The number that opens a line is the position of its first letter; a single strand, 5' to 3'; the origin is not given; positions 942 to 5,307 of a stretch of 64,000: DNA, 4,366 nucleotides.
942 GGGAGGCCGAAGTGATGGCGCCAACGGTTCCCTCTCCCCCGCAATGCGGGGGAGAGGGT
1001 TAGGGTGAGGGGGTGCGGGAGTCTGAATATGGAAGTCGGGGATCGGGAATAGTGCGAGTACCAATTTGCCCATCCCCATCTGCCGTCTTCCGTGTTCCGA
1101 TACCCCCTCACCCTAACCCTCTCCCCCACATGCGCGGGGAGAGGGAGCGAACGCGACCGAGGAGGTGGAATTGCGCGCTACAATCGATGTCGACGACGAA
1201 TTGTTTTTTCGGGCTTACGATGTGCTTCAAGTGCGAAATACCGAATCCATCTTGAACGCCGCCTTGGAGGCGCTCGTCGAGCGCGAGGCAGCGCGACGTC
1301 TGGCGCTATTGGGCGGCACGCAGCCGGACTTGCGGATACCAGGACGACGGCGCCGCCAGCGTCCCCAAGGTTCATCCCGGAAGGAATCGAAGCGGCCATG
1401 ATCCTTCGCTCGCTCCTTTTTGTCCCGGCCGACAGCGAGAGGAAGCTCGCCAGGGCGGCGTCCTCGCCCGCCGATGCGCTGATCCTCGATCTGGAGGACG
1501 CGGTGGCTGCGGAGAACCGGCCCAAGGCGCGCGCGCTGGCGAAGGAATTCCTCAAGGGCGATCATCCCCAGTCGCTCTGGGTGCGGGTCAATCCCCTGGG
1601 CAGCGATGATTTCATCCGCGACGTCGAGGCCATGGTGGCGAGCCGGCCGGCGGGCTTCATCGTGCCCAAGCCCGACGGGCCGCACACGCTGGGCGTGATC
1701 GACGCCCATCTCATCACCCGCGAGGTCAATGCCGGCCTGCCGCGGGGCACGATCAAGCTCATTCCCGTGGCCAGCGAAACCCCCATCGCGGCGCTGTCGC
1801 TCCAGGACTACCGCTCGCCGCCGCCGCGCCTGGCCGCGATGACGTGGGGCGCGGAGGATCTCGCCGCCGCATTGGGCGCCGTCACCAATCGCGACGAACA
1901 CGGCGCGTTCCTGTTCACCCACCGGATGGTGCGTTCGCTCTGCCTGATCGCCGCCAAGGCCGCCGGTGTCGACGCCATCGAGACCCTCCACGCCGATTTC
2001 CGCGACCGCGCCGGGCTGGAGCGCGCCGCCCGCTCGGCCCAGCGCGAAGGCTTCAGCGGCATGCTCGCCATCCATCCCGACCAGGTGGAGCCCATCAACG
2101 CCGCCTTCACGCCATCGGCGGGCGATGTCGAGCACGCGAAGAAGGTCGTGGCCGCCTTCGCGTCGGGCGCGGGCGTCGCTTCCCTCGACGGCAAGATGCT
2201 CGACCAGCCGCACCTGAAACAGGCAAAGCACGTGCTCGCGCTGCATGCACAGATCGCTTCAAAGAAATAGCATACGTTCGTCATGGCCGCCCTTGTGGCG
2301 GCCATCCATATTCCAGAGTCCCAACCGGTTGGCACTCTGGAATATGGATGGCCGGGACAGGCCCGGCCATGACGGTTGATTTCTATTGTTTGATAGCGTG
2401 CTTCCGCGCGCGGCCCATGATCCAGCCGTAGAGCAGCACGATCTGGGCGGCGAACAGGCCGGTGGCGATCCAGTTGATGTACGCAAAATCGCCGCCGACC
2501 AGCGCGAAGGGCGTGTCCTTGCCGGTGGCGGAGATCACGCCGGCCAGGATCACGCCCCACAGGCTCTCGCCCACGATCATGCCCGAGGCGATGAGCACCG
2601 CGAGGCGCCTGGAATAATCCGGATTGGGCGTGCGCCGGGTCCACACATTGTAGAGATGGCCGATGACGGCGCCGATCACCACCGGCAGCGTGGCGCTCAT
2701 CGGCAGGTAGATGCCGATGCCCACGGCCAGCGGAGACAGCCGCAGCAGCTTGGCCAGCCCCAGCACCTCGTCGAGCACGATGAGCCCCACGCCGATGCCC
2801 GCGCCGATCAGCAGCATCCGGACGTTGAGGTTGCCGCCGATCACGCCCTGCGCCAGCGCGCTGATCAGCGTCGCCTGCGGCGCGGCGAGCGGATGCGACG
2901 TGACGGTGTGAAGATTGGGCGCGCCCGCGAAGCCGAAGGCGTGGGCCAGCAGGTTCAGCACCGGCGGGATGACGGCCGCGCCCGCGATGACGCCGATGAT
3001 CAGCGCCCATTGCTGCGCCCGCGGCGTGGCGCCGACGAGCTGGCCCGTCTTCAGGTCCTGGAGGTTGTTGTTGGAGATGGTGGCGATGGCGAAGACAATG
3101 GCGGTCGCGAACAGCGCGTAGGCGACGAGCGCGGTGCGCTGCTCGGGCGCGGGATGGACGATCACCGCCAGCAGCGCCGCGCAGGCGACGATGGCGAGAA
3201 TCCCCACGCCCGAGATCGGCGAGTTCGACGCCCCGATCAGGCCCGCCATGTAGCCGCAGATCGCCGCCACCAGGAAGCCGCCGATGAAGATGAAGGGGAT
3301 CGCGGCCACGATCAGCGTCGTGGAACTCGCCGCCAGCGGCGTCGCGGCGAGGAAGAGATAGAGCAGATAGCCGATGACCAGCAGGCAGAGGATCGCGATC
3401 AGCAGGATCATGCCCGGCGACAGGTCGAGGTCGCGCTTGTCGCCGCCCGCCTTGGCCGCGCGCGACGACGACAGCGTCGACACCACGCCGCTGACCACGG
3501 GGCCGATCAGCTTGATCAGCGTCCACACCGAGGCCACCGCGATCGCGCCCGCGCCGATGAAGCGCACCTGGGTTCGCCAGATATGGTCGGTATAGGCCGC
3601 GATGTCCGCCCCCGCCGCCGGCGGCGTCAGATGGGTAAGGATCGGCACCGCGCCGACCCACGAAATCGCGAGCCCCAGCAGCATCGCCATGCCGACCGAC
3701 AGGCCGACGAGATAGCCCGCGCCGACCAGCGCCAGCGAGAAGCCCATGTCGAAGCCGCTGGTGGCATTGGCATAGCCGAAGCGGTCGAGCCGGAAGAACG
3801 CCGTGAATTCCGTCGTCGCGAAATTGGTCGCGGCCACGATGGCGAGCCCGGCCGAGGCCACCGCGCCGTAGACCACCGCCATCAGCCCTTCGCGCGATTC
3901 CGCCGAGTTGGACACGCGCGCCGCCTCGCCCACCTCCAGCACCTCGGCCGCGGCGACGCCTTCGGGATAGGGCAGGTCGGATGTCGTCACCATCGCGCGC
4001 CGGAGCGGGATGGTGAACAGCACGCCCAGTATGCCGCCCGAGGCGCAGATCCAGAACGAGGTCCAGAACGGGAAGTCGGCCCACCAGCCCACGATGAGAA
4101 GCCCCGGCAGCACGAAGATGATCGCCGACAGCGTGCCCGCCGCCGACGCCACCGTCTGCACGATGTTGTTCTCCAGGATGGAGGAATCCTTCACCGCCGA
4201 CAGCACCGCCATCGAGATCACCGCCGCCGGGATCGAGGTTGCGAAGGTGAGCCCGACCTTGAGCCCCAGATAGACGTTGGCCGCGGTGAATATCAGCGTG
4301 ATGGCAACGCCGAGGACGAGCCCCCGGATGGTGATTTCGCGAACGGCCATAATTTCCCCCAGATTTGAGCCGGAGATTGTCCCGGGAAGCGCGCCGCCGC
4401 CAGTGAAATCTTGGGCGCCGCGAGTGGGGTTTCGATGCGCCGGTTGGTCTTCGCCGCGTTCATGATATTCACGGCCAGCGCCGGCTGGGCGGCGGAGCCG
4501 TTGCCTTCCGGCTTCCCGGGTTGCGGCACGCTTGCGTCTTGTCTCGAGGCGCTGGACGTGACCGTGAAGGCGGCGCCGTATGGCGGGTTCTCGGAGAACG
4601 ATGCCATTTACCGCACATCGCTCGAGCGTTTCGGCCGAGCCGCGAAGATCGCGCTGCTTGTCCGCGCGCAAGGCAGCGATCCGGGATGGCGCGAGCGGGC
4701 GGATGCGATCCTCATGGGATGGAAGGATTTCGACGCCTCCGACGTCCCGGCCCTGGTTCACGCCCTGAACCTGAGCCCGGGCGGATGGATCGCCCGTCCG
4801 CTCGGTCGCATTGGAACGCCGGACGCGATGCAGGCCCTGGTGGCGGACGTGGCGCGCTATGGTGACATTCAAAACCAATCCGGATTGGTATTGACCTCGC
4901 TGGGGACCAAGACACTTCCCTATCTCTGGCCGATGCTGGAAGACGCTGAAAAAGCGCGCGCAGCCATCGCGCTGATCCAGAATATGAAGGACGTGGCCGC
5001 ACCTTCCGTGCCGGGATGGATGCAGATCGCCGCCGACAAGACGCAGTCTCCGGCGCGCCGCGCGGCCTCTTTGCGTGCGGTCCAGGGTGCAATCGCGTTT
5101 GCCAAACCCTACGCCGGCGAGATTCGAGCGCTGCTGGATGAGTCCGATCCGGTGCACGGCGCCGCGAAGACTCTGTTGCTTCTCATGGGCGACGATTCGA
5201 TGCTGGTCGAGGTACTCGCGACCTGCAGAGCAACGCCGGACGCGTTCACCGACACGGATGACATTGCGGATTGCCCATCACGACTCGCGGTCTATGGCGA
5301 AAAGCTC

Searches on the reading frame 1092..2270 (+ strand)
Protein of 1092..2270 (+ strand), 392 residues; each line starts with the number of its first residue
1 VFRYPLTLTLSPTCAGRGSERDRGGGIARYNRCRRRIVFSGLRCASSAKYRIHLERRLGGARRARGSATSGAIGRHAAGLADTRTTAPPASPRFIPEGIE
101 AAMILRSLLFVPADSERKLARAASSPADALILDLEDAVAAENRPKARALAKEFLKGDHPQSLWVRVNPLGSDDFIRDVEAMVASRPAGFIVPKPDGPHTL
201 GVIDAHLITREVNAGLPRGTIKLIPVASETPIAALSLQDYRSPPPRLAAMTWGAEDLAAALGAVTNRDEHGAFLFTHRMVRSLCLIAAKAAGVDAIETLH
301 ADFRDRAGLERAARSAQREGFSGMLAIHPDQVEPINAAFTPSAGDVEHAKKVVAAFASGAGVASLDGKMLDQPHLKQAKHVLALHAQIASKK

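Call 78: search_protein_families(library=pfam, proteins=[window:1092-2270:+], max_evalue=0.0001)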
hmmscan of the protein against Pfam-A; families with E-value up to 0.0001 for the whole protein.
window:1092-2270:+ (392 aa): 2 families
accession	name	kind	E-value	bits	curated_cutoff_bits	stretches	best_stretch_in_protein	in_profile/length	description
PF03328.21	HpcH_HpaI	-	6.3e-28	98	25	1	106-329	1-221/221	HpcH/HpaI aldolase/citrate lyase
PF15617.12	C-C_Bond_Lyase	-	2.4e-10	40.5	28.4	1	308-383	237-313/320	C-C_Bond_Lyase of the TIM-Barrel fold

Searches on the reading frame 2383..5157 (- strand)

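Call 78: search_protein_families(library=pfam, proteins=[window:2383-5157:-], max_evalue=0.0001)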
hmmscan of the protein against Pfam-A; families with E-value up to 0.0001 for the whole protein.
window:2383-5157:- (924 aa): 1 family
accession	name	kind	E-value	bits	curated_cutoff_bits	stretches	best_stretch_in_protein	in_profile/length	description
PF03169.20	OPT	-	4.7e-97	326.6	25.8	1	274-873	1-621/623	OPT oligopeptide transporter protein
